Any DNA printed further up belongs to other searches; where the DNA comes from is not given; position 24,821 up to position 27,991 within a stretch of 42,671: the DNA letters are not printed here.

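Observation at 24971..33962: Compact pyruvate-to-acetate-to-H2 module with non-canonical wiring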

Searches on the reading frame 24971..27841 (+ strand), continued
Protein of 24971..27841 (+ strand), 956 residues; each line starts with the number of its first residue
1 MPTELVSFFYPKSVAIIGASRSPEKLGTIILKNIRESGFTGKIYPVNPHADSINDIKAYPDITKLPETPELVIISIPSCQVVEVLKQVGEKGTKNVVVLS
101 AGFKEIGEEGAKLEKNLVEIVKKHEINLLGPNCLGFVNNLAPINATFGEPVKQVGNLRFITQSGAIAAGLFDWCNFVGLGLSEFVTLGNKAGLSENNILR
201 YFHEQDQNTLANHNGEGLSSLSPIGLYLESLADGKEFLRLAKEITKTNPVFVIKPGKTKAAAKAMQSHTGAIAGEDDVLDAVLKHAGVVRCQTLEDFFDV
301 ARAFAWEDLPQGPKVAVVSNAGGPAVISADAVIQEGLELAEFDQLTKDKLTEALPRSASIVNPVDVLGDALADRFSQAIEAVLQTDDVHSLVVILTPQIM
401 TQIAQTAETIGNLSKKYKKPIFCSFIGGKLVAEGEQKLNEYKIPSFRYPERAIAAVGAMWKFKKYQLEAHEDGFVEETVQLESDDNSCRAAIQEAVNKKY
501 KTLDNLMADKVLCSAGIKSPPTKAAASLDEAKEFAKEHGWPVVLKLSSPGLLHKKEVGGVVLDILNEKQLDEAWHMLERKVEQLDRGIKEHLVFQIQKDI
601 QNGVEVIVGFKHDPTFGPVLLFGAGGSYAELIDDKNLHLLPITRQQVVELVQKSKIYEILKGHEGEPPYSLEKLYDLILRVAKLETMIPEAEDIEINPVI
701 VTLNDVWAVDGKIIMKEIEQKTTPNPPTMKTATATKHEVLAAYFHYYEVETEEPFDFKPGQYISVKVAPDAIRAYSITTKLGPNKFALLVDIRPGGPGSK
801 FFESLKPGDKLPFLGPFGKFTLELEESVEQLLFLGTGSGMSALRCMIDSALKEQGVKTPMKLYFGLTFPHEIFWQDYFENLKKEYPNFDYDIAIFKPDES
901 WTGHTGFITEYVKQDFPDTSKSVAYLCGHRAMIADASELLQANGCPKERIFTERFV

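Call 64: find_encoding_contigs(protein=P0211, flank=10000, max_places=1)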
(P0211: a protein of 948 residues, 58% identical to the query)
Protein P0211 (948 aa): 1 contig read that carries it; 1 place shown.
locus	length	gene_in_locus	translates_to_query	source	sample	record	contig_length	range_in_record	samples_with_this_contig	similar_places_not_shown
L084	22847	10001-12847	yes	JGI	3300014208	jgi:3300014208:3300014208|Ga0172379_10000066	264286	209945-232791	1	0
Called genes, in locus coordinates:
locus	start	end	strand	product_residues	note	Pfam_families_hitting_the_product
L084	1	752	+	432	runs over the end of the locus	PF00749:tRNA-synt_1c, PF19269:Anticodon_2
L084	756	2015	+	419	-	PF00275:EPSP_synthase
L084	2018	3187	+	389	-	PF13492:GAF_3 (weak), PF01590:GAF, PF13185:GAF_2, PF00512:HisKA, PF02518:HATPase_c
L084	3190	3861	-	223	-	PF00072:Response_reg, PF00486:Trans_reg_C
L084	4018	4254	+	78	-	-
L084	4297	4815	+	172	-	-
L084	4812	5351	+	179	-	-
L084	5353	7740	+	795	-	PF01326:PPDK_N, PF00391:PEP-utilizers, PF02896:PEP-utilizers_C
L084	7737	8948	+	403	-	PF03952:Enolase_N, PF00113:Enolase_C, PF13378:MR_MLE_C (faint)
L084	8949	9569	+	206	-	PF00300:His_Phos_1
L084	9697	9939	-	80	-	PF26604:CBU_0592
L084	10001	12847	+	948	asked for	PF02629:CoA_binding, PF13380:CoA_binding_2, PF13607:Succ_CoA_lig, PF19045:Ligase_CoA_2, PF13549:ATP-grasp_5, PF00970:FAD_binding_6, PF00175:NAD_binding_1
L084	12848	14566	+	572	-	PF01558:POR, PF01855:POR_N, PF17147:PFOR_II (weak)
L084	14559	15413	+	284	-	PF02775:TPP_enzyme_C, PF12367:PFO_beta_C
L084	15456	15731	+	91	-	PF13370:Fer4_13, PF13459:Fer4_15 (weak)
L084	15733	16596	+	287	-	PF00106:adh_short, PF08659:KR, PF13561:adh_short_C2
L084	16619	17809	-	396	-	PF12704:MacB_PCD, PF02687:FtsX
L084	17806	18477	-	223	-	PF02463:SMC_N, PF20720:nSTAND3 (faint), PF00005:ABC_tran, PF13304:AAA_21 (faint)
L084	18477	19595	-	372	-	PF25954:Beta-barrel_RND_2 (weak), PF25990:Beta-barrel_YknX, PF25967:RND-MFP_C (weak), PF25975:CzcB_C, PF25989:YknX_C (weak)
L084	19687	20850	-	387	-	PF05970:PIF1 (weak), PF13604:AAA_30, PF13245:AAA_19, PF01443:Viral_helicase1 (faint), PF18335:SH3_13 (weak), PF13538:UvrD_C_2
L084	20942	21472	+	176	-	PF01396:Zn_ribbon_Top1 (faint), PF06677:Auto_anti-p27 (faint), PF13240:Zn_Ribbon_1 (faint)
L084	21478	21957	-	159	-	-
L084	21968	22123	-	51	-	-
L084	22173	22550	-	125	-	PF01725:Ham1p_like (weak)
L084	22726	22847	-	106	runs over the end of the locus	-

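Call 65: find_encoding_contigs(protein=P0208, flank=10000, max_places=1)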
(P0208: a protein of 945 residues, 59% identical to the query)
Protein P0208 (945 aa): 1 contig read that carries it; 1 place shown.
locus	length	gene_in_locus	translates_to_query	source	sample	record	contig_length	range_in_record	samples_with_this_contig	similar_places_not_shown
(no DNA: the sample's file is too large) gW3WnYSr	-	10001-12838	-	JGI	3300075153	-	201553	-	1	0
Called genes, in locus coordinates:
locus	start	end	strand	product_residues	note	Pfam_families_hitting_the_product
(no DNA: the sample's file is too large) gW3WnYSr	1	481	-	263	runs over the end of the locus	PF18912:DZR_2 (weak), PF00156:Pribosyltran (weak)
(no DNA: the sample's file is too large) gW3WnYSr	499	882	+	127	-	-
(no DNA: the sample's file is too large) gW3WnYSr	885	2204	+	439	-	-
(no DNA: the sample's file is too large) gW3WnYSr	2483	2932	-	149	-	-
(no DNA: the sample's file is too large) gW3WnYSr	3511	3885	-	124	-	-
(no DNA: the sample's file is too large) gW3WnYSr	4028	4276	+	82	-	-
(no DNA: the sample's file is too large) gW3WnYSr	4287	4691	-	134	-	PF00583:Acetyltransf_1, PF13673:Acetyltransf_10, PF13508:Acetyltransf_7, PF13527:Acetyltransf_9 (weak)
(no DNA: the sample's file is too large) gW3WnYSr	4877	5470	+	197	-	-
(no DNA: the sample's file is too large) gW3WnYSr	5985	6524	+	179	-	PF00293:NUDIX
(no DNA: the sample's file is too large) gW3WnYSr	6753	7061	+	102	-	-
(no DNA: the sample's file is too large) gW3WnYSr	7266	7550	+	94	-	PF04221:RelB (weak)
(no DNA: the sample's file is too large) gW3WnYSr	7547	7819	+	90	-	PF15738:YafQ_toxin (weak)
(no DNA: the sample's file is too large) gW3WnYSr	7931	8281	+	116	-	PF01050:MannoseP_isomer (weak), PF07883:Cupin_2, PF02311:AraC_binding (weak)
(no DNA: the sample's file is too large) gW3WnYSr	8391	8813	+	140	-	-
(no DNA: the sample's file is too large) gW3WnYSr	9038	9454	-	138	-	-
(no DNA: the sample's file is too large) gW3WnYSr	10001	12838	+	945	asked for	PF02629:CoA_binding, PF13380:CoA_binding_2, PF13607:Succ_CoA_lig, PF19045:Ligase_CoA_2, PF13549:ATP-grasp_5, PF00970:FAD_binding_6, PF00175:NAD_binding_1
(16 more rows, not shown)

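Call 66: find_encoding_contigs(protein=P0226, flank=10000, max_places=1)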
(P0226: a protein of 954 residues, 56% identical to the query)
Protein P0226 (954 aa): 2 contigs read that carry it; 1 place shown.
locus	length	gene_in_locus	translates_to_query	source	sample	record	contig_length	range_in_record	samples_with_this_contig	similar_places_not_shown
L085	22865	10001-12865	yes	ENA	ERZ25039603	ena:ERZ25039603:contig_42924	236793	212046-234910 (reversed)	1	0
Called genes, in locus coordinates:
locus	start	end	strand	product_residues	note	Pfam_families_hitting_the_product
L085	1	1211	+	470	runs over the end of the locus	PF13231:PMT_2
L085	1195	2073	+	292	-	PF01522:Polysacc_deac_1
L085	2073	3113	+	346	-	PF00535:Glycos_transf_2, PF13641:Glyco_tranf_2_3, PF01644:Chitin_synth_1 (faint), PF03142:Chitin_synth_2, PF13632:Glyco_trans_2_3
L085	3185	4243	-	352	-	PF00704:Glyco_hydro_18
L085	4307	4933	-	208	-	PF01509:TruB_N, PF16198:TruB_C_2 (weak)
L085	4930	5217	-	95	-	PF01741:MscL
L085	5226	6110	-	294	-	PF18893:DUF5652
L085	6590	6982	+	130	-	PF01641:SelR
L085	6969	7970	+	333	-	PF01073:3Beta_HSD, PF01370:Epimerase, PF02719:Polysacc_synt_2 (weak), PF16363:GDP_Man_Dehyd (faint), PF13460:NAD_binding_10 (weak), PF07993:NAD_binding_4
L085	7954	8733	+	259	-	PF00106:adh_short, PF01370:Epimerase (weak), PF08659:KR, PF13561:adh_short_C2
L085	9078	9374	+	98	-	-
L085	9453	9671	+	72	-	-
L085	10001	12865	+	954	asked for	PF02629:CoA_binding, PF13380:CoA_binding_2, PF13607:Succ_CoA_lig, PF19045:Ligase_CoA_2, PF13549:ATP-grasp_5, PF00970:FAD_binding_6, PF00175:NAD_binding_1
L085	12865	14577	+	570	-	PF01558:POR, PF01855:POR_N, PF17147:PFOR_II (faint)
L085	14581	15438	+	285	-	PF02775:TPP_enzyme_C, PF12367:PFO_beta_C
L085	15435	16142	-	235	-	PF00175:NAD_binding_1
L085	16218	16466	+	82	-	PF06902:Fer4_19 (weak), PF13370:Fer4_13, PF13459:Fer4_15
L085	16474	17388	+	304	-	PF00892:EamA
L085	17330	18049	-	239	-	PF19927:DUF6390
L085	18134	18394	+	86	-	-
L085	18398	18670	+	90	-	PF15738:YafQ_toxin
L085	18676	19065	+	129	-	-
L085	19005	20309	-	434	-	PF00374:NiFeSe_Hases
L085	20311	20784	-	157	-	PF01058:Oxidored_q6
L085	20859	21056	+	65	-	PF01455:HupF_HypC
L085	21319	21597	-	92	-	-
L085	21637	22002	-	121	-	PF01592:NifU_N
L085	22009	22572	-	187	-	PF00561:Abhydrolase_1 (faint), PF06821:Ser_hydrolase, PF12697:Abhydrolase_6 (faint)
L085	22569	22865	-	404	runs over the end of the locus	PF00155:Aminotran_1_2 (weak), PF00266:Aminotran_5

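Call 67: find_encoding_contigs(protein=P0172, flank=10000, max_places=1)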
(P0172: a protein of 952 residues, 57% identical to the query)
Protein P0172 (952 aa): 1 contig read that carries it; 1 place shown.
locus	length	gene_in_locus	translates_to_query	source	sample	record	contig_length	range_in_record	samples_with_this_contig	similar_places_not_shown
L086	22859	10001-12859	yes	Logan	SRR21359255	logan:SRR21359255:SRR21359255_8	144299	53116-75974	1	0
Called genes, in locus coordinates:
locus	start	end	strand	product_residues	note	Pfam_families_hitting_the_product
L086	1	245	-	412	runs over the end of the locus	PF02403:Seryl_tRNA_N, PF00587:tRNA-synt_2b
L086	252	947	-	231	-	PF00300:His_Phos_1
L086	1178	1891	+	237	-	PF00293:NUDIX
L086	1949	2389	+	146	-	-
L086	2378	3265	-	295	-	-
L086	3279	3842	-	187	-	PF01966:HD (weak)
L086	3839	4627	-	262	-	PF01784:DUF34_NIF3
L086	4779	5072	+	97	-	-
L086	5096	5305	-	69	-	-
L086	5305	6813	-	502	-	-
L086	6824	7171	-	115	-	-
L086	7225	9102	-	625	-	PF01336:tRNA_anti-codon, PF00152:tRNA-synt_2, PF09391:DUF2000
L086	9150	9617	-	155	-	PF03449:GreA_GreB_N, PF01272:GreA_GreB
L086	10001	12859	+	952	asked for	PF02629:CoA_binding, PF13380:CoA_binding_2, PF13607:Succ_CoA_lig, PF19045:Ligase_CoA_2, PF13549:ATP-grasp_5, PF00970:FAD_binding_6, PF00175:NAD_binding_1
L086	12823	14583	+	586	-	PF01558:POR, PF01855:POR_N, PF17147:PFOR_II (weak)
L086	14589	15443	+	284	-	PF02775:TPP_enzyme_C, PF12367:PFO_beta_C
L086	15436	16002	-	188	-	PF14512:TM1586_NiRdase (faint), PF00881:Nitroreductase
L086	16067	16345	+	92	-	PF13370:Fer4_13, PF13459:Fer4_15 (weak)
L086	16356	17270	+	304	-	PF00892:EamA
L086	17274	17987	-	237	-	PF19927:DUF6390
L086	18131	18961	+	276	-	PF24963:DUF7768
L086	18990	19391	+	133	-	PF01750:HycI (weak)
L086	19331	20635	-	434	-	PF00374:NiFeSe_Hases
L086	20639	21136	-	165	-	PF01058:Oxidored_q6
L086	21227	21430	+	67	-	PF01455:HupF_HypC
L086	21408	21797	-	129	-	PF01592:NifU_N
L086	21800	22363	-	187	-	PF00561:Abhydrolase_1 (faint), PF06821:Ser_hydrolase, PF12697:Abhydrolase_6 (weak)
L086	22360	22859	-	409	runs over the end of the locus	PF00266:Aminotran_5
